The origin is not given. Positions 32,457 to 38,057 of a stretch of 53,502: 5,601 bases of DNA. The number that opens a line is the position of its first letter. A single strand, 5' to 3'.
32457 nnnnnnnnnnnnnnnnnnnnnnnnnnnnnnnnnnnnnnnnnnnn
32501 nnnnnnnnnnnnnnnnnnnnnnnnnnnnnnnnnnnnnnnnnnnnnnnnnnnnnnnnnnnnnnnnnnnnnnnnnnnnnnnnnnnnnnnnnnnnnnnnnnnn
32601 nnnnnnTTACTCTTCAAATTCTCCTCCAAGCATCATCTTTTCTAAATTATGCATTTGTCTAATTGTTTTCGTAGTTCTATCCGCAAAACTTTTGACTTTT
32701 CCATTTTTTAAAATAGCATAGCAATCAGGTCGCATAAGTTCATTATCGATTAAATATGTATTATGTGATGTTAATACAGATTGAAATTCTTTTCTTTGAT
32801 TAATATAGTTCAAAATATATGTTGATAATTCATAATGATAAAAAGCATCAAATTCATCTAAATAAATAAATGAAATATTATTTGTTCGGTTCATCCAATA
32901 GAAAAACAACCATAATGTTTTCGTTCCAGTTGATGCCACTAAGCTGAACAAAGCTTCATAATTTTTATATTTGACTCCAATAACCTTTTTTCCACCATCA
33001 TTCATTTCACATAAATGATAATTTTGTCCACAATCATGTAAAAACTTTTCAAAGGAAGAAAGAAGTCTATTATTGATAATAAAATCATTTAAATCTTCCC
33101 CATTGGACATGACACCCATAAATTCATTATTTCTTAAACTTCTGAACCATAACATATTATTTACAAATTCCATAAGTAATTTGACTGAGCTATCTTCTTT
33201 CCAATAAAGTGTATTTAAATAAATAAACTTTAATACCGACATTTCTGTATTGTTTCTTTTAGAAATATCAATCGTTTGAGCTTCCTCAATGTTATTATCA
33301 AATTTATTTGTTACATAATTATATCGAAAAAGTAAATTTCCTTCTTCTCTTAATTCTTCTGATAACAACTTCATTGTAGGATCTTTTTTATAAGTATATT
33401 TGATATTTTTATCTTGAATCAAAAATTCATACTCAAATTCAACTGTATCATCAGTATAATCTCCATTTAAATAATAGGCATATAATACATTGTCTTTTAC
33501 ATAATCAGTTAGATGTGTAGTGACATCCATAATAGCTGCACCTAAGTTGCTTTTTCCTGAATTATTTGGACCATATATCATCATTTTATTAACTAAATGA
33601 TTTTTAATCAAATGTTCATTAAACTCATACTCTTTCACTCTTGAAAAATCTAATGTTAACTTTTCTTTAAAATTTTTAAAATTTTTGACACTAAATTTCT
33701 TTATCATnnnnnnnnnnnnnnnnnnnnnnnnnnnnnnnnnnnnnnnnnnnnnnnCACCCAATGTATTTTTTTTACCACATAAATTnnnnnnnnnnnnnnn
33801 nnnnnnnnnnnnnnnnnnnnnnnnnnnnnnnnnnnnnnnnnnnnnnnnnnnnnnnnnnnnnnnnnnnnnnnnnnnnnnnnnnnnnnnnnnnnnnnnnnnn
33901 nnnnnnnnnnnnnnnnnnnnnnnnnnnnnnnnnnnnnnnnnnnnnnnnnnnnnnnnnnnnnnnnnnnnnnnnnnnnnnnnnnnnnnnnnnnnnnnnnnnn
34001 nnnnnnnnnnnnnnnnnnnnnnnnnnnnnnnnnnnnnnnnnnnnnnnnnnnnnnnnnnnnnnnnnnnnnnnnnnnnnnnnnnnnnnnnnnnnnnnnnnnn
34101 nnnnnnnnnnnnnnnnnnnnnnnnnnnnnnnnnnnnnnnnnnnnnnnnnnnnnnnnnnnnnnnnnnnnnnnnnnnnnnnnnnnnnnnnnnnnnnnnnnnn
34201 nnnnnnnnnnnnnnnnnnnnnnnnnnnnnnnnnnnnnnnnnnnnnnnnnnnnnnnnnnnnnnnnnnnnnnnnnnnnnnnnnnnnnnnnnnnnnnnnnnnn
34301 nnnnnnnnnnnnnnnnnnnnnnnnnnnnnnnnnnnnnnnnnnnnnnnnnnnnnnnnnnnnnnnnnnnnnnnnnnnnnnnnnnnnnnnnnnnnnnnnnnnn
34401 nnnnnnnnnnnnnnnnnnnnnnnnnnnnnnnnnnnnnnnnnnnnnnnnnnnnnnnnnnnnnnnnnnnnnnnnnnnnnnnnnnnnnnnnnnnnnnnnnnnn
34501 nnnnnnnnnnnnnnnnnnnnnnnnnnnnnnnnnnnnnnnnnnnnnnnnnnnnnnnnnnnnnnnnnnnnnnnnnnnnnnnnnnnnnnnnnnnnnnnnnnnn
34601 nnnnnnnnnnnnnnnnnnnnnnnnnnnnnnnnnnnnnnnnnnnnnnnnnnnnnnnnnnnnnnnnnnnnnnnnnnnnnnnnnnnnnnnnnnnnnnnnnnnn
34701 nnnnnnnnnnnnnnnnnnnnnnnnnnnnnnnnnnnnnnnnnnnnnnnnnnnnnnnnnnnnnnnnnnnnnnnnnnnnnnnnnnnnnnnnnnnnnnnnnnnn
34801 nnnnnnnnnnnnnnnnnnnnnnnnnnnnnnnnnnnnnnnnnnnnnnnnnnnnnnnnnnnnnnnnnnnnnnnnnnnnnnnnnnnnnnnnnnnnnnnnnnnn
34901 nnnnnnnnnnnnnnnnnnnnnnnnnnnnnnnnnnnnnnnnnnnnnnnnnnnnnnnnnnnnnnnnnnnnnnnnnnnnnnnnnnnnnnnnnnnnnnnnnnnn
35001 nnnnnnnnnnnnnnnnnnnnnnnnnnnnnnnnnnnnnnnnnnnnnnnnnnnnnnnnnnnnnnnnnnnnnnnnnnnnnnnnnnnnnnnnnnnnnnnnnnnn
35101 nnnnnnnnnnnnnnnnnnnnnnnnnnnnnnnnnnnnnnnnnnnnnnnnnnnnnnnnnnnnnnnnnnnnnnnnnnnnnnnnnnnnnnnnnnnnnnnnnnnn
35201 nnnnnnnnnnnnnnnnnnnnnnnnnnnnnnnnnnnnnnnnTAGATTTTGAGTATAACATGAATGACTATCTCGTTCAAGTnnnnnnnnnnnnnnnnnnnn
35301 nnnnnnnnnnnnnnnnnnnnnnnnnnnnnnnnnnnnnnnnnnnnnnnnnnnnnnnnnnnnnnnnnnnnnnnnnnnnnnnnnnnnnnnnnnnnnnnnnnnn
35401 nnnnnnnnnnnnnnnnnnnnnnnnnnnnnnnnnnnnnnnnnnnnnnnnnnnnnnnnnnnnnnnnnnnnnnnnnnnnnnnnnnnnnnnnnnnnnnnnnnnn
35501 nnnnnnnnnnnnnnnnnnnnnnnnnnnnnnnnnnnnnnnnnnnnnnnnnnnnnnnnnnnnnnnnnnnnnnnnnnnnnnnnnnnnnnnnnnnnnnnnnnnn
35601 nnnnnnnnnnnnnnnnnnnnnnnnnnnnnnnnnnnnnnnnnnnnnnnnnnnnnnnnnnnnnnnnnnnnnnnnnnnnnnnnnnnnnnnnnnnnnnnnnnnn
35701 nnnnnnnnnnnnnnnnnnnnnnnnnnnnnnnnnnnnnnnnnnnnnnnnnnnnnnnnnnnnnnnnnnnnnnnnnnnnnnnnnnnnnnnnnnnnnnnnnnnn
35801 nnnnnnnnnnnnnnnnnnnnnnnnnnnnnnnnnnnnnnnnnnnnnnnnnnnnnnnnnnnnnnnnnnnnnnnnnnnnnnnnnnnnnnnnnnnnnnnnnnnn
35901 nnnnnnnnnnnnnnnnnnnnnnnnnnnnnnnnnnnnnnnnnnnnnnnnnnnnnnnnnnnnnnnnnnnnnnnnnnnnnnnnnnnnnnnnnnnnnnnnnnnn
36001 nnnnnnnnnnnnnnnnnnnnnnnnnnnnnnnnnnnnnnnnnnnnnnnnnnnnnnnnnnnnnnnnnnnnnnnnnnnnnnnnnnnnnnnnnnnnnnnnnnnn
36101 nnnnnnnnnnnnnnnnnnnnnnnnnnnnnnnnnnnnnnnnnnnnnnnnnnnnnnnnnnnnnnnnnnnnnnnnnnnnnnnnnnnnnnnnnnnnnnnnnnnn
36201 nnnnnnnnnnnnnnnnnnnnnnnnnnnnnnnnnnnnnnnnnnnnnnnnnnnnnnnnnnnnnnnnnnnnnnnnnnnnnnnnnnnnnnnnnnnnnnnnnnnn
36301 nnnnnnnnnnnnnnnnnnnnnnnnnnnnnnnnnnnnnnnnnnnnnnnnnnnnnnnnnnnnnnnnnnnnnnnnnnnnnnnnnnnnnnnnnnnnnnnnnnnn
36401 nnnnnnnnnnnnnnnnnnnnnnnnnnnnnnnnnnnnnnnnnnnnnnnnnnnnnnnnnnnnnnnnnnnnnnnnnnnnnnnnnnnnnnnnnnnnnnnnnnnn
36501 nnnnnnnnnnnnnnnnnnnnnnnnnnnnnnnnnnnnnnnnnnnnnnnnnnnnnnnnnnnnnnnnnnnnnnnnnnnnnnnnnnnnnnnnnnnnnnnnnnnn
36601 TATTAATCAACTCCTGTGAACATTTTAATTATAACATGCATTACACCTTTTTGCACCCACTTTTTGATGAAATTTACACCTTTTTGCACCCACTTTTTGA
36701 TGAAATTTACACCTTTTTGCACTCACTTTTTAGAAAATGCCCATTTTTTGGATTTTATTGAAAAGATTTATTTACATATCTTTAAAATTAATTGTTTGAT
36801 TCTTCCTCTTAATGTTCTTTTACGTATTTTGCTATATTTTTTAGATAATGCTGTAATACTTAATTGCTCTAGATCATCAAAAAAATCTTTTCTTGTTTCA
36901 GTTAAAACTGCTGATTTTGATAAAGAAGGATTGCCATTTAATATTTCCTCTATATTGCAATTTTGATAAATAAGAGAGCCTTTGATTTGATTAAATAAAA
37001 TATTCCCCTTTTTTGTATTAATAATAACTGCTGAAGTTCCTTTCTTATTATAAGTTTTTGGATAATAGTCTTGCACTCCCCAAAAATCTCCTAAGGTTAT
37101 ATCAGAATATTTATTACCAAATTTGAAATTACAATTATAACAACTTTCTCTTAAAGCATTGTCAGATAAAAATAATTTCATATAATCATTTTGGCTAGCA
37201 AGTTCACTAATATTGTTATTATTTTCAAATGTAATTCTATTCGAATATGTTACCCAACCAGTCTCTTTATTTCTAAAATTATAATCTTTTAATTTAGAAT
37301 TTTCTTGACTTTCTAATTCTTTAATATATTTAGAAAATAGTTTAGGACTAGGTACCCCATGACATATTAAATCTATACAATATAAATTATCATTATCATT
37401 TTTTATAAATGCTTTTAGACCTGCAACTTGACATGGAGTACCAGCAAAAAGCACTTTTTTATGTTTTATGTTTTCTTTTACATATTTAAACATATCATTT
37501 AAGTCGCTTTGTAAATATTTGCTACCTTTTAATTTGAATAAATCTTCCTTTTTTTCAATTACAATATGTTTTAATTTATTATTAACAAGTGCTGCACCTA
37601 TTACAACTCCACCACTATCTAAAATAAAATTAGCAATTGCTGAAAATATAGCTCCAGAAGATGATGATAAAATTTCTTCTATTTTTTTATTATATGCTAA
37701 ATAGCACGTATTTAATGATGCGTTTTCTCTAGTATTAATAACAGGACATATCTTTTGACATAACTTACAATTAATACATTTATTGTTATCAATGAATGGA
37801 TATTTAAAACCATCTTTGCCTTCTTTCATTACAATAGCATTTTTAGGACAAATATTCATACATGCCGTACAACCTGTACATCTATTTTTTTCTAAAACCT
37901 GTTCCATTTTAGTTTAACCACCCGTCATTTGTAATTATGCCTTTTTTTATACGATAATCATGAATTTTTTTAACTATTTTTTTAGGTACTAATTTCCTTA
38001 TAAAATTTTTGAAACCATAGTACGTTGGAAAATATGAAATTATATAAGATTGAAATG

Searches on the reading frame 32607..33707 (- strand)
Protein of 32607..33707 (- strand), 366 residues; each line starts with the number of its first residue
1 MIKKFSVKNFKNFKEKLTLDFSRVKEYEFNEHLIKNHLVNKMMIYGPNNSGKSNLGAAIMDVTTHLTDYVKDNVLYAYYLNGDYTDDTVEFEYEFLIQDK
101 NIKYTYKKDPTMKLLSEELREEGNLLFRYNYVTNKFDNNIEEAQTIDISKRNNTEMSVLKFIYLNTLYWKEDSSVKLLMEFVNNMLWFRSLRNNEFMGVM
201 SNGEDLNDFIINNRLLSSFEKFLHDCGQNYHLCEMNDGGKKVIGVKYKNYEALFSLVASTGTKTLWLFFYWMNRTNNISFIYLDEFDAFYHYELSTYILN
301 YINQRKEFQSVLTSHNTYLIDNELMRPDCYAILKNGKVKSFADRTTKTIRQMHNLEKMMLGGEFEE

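Call 7: search_protein_families(library=pfam, proteins=[window:32607-33707:-], max_evalue=0.01)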
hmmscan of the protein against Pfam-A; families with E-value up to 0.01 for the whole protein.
window:32607-33707:- (366 aa): 4 families
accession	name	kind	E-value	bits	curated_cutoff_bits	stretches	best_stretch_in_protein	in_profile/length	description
PF13304.12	AAA_21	-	2.8e-13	51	27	1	42-321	2-304/304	AAA domain, putative AbiEii toxin, Type IV TA system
PF02463.25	SMC_N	-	5.5e-09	36.2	40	1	2-322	2-204/220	RecF/RecN/SMC N terminal domain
PF01637.24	ATPase_2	-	0.00032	21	33.2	1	23-101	4-72/225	ATPase domain predominantly from Archaea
PF13476.12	AAA_23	-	0.00058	21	27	1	6-157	3-115/201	AAA domain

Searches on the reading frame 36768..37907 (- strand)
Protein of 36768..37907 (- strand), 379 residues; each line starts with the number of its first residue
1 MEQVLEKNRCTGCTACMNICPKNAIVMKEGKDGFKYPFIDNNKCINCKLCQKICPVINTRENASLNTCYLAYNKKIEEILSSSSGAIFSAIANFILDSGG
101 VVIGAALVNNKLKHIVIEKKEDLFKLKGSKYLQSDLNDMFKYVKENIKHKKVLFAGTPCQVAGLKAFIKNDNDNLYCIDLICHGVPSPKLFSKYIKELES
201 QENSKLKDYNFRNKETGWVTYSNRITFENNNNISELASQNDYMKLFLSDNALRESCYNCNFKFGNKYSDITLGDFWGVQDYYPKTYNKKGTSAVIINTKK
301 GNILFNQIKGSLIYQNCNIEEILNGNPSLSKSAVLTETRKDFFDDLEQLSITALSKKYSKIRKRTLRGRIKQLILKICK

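Call 7: search_protein_families(library=pfam, proteins=[window:36768-37907:-], max_evalue=0.01)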
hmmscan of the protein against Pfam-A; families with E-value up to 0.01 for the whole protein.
window:36768-37907:- (379 aa): 16 families
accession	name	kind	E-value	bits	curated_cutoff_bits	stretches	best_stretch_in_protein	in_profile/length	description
PF04432.18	FrhB_FdhB_C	-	8.5e-27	94.3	23.3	1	150-312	2-140/150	Coenzyme F420 hydrogenase/dehydrogenase, beta subunit C terminus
PF12838.12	Fer4_7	-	2.7e-11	44.2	27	1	9-56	1-50/52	4Fe-4S dicluster domain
PF12797.12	Fer4_2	-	4.2e-09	36.2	24.5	2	36-56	2-22/22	4Fe-4S binding domain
PF00037.32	Fer4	-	1.3e-08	34.7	21.1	2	7-25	5-23/24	4Fe-4S binding domain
PF12837.12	Fer4_6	-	1.5e-08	34.6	25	2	37-56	2-21/24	4Fe-4S binding domain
PF13187.11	Fer4_9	-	5.4e-08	33.2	27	1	9-56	1-49/52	4Fe-4S dicluster domain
PF04422.18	FrhB_FdhB_N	-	7.6e-07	29.6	22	1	69-139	2-76/78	Coenzyme F420 hydrogenase/dehydrogenase, beta subunit N-term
PF14697.11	Fer4_21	-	2e-06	28.3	35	1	5-58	3-55/59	4Fe-4S dicluster domain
PF13237.11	Fer4_10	-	2.4e-06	27.8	25.5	2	4-55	3-53/53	4Fe-4S dicluster domain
PF13183.11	Fer4_8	-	1.2e-05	26.1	27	1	42-62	3-24/68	4Fe-4S dicluster domain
PF12800.12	Fer4_4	-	3e-05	24.5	24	2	42-56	2-16/17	4Fe-4S binding domain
PF13459.11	Fer4_15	-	4e-05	24.7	22.4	0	5-24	3-22/66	4Fe-4S single cluster domain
PF13370.11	Fer4_13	-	7.1e-05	23.9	24.5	1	39-65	1-27/58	4Fe-4S single cluster domain of Ferredoxin I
PF25160.1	LdpA_Fe-S-bd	-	0.0028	17.8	27.6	0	6-27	24-45/49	LdpA Fe-S cluster-binding domain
PF13484.11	Fer4_16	-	0.0036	18.5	30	1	9-28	1-20/66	4Fe-4S double cluster binding domain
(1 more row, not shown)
